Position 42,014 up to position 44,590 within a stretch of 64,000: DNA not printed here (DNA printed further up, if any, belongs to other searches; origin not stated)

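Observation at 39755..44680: A 4.9-kb iron-uptake islet bounded by tRNA-Arg(CCT) and a 40-nt direct repeat of its 3' end, with an integrase remnant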

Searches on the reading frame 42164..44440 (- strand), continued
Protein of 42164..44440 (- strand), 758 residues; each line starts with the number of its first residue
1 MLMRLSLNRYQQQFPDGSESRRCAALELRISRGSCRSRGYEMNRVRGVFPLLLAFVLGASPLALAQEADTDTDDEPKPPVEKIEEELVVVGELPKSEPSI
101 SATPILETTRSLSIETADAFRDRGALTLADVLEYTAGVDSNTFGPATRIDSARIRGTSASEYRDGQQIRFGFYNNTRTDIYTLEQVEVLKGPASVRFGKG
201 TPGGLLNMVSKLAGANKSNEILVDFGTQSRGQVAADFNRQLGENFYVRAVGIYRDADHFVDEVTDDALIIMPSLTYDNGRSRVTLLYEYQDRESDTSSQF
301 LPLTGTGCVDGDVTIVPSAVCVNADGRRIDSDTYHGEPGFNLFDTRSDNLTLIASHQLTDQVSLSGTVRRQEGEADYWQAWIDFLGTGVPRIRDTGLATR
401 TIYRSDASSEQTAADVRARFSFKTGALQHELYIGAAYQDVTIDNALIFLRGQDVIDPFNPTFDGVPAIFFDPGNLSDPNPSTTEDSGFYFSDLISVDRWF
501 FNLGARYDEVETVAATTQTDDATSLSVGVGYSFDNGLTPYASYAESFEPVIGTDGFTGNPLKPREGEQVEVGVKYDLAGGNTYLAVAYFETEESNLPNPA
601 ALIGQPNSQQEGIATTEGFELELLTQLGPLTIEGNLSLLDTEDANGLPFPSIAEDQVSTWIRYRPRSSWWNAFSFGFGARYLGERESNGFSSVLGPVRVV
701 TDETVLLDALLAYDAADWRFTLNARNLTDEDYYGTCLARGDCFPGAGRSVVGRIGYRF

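Call 77: find_encoding_contigs(protein=P0125, flank=10000, max_places=2)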
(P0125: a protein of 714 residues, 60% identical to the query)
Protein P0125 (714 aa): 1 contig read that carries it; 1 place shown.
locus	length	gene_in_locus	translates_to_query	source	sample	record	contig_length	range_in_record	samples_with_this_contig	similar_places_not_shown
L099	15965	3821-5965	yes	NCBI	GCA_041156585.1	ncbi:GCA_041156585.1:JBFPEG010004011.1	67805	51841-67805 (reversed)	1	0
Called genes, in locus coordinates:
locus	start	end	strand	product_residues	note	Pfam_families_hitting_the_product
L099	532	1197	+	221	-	PF12833:HTH_18, PF00165:HTH_AraC (weak)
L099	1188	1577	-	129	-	PF00903:Glyoxalase, PF12681:Glyoxalase_2, PF18029:Glyoxalase_6 (weak)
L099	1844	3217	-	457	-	PF00112:Peptidase_C1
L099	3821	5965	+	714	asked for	PF07715:Plug, PF00593:TonB_dep_Rec_b-barrel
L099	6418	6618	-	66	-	-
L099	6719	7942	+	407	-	PF01757:Acyl_transf_3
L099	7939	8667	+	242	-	PF01223:Endonuclease_NS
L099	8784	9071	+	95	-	-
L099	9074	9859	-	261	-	PF13350:Y_phosphatase3, PF22784:PTP-SAK (weak)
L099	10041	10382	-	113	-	-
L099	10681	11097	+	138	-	PF01219:DAGK_prokar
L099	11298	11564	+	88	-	PF01649:Ribosomal_S20p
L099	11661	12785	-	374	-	PF00696:AA_kinase, PF01472:PUA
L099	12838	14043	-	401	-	PF01018:GTP1_OBG, PF01926:MMR_HSR1, PF02421:FeoB_N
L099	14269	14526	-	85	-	PF01016:Ribosomal_L27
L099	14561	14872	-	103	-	PF00829:Ribosomal_L21p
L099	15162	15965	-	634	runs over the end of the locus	PF02518:HATPase_c, PF13589:HATPase_c_3, PF01119:DNA_mis_repair, PF08676:MutL_C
